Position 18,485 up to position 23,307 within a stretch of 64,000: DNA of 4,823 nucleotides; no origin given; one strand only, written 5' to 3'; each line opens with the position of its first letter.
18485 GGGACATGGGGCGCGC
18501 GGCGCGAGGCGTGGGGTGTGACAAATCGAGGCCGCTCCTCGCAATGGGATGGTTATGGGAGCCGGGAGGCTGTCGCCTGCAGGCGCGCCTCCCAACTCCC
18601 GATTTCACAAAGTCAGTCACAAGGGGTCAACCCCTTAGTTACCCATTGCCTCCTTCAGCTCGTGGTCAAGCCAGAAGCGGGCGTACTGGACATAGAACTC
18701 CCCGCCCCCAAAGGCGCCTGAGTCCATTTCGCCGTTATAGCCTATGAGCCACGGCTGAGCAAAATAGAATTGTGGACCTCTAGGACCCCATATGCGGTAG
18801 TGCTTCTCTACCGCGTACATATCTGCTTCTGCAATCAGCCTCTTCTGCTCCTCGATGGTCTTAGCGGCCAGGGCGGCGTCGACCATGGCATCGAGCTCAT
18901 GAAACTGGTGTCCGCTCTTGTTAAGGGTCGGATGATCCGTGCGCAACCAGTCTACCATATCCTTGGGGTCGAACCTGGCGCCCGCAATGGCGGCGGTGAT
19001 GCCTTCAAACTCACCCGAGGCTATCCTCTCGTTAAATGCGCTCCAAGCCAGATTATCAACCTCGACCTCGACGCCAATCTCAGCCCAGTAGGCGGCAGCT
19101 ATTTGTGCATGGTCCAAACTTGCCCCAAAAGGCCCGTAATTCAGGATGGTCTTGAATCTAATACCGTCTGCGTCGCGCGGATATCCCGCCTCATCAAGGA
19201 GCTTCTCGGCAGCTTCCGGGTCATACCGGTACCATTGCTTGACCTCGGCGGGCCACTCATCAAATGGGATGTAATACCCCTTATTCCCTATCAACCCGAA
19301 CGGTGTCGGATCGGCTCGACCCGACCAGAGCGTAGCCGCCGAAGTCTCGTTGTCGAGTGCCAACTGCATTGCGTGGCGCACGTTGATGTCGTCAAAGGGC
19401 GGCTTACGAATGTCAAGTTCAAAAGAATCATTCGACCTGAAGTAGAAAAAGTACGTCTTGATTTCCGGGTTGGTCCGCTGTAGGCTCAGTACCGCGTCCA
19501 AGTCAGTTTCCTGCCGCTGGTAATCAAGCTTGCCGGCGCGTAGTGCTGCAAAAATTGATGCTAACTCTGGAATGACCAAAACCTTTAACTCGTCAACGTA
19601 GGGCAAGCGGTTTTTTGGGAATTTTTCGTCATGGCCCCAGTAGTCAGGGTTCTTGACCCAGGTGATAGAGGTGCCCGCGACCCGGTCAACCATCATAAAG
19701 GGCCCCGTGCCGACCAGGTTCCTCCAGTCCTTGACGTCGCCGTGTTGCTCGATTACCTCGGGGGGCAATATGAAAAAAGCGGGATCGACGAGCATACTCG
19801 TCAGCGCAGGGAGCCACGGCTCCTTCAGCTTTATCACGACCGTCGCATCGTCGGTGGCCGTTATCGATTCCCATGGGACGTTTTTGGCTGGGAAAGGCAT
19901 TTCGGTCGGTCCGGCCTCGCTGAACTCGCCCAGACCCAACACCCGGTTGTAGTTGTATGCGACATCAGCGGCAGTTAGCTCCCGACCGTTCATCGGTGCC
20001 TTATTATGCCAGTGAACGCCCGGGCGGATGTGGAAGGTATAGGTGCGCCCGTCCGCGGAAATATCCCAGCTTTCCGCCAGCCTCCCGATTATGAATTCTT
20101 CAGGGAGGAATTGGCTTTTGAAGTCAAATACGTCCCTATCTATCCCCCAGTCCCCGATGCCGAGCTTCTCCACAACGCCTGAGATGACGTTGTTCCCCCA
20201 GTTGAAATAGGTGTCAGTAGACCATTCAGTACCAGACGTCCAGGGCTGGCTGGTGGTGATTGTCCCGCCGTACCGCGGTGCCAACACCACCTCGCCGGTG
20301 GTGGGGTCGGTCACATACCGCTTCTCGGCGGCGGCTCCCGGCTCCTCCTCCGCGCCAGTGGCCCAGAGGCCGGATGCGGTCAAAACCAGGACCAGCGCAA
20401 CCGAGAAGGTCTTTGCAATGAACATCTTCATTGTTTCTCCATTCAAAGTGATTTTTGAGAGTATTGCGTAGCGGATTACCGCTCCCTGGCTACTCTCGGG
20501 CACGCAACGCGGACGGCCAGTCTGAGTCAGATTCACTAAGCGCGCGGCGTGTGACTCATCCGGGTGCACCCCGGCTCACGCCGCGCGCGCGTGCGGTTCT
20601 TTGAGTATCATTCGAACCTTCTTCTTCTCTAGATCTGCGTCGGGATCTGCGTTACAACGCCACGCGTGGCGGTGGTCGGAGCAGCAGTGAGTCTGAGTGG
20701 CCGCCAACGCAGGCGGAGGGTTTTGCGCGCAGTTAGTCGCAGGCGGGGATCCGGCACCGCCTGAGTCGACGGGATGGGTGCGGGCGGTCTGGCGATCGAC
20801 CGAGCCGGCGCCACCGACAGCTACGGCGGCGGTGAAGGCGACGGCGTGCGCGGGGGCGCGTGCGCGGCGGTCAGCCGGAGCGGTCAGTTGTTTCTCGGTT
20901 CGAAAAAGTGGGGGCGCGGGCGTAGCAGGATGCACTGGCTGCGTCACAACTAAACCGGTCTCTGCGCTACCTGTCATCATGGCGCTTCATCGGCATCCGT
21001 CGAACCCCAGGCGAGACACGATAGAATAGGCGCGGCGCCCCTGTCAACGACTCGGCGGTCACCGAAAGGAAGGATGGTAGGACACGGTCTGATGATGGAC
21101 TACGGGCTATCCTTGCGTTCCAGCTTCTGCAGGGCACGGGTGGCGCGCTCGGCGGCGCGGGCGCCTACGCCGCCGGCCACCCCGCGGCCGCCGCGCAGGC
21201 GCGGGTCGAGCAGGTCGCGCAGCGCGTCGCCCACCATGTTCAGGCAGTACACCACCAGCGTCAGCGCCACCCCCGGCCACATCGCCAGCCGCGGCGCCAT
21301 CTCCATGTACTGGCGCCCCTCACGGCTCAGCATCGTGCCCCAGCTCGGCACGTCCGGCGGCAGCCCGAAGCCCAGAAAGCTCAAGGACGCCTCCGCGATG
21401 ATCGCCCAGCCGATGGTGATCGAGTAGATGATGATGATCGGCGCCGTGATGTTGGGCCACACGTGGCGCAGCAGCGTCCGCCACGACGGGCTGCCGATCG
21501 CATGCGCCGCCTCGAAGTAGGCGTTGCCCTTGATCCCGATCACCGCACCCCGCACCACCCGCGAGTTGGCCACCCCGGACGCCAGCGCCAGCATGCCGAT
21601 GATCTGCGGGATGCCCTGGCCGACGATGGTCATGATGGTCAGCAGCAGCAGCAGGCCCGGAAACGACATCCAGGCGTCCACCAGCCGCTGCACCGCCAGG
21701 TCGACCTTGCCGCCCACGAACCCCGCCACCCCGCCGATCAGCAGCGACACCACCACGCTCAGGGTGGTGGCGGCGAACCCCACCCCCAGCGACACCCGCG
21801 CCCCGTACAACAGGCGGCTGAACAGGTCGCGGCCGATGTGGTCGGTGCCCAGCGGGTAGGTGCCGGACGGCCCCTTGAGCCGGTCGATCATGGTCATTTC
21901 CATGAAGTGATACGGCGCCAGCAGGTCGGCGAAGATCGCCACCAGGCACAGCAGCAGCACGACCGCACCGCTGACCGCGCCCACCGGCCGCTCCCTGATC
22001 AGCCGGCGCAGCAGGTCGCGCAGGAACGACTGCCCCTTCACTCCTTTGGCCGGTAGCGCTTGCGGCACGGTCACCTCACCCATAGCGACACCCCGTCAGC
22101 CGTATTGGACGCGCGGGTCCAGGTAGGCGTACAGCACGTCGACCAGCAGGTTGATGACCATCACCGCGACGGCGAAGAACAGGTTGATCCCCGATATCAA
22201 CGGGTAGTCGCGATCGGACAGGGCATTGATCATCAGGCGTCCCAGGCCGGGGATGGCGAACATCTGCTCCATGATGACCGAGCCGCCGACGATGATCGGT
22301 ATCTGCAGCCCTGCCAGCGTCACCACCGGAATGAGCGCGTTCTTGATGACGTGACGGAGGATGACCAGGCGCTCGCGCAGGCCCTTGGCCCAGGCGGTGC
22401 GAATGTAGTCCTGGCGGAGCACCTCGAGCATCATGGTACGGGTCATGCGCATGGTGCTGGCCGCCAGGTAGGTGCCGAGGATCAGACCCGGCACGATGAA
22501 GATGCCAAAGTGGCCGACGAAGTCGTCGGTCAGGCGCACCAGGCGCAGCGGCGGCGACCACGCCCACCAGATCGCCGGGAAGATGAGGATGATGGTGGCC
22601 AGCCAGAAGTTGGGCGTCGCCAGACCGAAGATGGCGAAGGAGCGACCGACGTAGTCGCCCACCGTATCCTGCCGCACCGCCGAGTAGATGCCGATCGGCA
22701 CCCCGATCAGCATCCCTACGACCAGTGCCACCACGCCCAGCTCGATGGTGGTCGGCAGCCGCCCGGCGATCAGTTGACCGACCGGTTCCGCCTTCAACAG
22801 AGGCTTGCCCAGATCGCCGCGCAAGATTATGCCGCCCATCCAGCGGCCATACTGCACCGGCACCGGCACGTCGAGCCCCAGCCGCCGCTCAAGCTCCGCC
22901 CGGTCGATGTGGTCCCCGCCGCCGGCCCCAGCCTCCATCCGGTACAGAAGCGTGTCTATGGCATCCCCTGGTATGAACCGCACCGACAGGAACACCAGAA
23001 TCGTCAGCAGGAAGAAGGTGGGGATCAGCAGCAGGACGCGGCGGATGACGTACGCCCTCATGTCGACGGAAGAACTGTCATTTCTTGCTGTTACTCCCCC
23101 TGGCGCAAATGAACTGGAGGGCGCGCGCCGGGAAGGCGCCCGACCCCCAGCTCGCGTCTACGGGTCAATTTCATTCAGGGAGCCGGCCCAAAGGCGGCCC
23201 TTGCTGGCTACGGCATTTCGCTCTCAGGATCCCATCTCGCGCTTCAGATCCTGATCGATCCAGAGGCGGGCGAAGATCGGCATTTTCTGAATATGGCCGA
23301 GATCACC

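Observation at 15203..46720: A module of permease tail + hairpin + Rpn/YhgA-like nuclease recurs at cassette junctions, possibly mobile or driving rearrangement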

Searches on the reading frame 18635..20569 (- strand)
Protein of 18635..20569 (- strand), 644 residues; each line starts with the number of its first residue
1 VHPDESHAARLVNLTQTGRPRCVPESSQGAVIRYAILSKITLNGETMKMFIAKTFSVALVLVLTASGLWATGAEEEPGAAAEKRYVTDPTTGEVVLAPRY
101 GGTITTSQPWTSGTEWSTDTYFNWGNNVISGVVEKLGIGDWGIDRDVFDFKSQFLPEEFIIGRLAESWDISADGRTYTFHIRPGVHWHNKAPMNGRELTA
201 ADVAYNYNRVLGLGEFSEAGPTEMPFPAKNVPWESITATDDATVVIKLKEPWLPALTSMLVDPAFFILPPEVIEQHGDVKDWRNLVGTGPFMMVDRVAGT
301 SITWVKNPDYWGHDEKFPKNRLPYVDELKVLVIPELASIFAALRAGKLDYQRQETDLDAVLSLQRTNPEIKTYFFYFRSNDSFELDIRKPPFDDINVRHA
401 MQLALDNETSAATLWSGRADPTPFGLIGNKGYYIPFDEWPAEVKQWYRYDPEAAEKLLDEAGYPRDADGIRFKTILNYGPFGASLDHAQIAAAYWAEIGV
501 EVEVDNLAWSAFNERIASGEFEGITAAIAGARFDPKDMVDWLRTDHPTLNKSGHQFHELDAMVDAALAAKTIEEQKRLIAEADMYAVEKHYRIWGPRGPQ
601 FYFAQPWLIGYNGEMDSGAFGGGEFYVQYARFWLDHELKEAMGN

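Call 5: search_protein_families(library=pfam, proteins=[window:18635-20569:-])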
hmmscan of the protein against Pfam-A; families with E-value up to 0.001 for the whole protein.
window:18635-20569:- (644 aa): 1 family
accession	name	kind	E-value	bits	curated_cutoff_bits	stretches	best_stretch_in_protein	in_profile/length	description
PF00496.27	SBP_bac_5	-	1.1e-73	248.9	32.4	1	161-544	3-362/368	Bacterial extracellular solute-binding proteins, family 5 Middle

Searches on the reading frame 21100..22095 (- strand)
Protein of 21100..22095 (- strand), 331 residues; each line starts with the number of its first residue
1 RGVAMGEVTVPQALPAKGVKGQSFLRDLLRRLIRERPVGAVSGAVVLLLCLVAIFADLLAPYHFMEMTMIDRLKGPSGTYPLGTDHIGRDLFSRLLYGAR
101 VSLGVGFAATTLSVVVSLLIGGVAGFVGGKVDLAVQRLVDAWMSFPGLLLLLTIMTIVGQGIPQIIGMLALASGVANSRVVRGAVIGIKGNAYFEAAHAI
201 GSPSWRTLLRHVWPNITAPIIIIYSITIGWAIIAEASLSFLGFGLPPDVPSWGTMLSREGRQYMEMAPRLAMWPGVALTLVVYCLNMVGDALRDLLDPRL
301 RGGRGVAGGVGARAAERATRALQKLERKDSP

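Call 5: search_protein_families(library=pfam, proteins=[window:21100-22095:-])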
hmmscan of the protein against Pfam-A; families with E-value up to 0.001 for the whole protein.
window:21100-22095:- (331 aa): 2 families
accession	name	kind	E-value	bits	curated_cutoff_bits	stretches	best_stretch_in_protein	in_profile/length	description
PF00528.27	BPD_transp_1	-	9.1e-25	87.9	26.4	1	118-301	2-183/184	Binding-protein-dependent transport system inner membrane component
PF12911.12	OppC_N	-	7e-08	32.7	23.9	1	23-75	1-52/53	N-terminal TM domain of oligopeptide transport permease C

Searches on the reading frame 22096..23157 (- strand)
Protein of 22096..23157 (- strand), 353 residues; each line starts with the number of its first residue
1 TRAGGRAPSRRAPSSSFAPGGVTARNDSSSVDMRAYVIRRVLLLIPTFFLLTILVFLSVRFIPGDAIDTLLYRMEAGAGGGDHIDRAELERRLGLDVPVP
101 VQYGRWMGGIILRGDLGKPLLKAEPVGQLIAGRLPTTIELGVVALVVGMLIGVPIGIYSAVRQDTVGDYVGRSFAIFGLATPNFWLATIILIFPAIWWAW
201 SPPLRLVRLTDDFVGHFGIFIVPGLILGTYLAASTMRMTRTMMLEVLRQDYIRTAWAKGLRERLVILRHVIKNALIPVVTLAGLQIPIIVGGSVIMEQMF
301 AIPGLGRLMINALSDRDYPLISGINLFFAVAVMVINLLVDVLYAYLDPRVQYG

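Call 5: search_protein_families(library=pfam, proteins=[window:22096-23157:-])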
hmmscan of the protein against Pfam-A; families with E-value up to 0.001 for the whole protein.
window:22096-23157:- (353 aa): 2 families
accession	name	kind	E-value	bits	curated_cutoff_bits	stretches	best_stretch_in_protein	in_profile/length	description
PF00528.27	BPD_transp_1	-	1.4e-40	139.5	26.4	1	152-351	1-183/184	Binding-protein-dependent transport system inner membrane component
PF19300.4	BPD_transp_1_N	-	9.1e-06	26.3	23.8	1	33-140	1-113/114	Binding-prot-dependent transport system membrane comp, N-term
